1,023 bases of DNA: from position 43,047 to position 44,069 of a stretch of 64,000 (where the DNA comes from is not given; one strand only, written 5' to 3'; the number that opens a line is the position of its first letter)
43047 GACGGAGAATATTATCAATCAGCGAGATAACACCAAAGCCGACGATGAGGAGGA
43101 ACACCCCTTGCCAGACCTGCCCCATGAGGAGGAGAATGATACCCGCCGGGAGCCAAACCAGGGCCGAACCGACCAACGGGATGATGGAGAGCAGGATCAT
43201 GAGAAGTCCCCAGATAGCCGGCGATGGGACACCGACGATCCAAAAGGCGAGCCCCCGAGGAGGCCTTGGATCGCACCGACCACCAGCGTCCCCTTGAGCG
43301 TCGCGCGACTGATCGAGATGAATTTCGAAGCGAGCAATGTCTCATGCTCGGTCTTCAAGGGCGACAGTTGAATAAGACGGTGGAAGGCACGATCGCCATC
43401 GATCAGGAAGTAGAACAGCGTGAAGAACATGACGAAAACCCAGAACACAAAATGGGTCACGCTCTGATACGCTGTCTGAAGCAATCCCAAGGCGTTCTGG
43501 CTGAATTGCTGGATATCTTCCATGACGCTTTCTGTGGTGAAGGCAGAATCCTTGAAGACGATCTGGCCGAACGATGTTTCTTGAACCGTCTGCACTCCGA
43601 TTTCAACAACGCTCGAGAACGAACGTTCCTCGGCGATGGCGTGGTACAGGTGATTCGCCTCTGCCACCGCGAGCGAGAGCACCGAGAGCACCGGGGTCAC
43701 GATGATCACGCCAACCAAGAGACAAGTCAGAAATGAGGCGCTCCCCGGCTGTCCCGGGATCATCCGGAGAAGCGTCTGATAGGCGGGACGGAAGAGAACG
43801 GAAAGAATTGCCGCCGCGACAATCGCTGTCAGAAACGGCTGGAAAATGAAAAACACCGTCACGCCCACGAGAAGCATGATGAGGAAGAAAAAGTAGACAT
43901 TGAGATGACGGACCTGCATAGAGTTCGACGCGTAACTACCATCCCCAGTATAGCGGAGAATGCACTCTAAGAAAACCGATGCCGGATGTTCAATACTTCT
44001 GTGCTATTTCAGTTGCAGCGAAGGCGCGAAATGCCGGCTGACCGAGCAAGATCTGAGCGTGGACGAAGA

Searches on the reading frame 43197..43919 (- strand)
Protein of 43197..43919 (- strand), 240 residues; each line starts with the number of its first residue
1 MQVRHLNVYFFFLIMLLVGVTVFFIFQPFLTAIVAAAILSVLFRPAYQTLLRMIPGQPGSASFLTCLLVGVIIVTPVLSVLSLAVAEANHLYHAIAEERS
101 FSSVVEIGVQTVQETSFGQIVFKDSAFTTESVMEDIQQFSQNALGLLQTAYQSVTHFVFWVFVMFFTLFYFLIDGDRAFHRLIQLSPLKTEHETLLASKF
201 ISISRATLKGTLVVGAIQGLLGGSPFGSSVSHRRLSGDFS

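Call 36: search_protein_families(library=pfam, max_evalue=0.0001, proteins=[window:43197-43919:-])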
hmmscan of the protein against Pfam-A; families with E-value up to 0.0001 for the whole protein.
window:43197-43919:- (240 aa): 1 family
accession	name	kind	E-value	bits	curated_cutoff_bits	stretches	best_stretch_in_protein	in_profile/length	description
PF01594.21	AI-2E_transport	-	1.3e-17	64.4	34.3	1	11-223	3-210/327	AI-2E family transporter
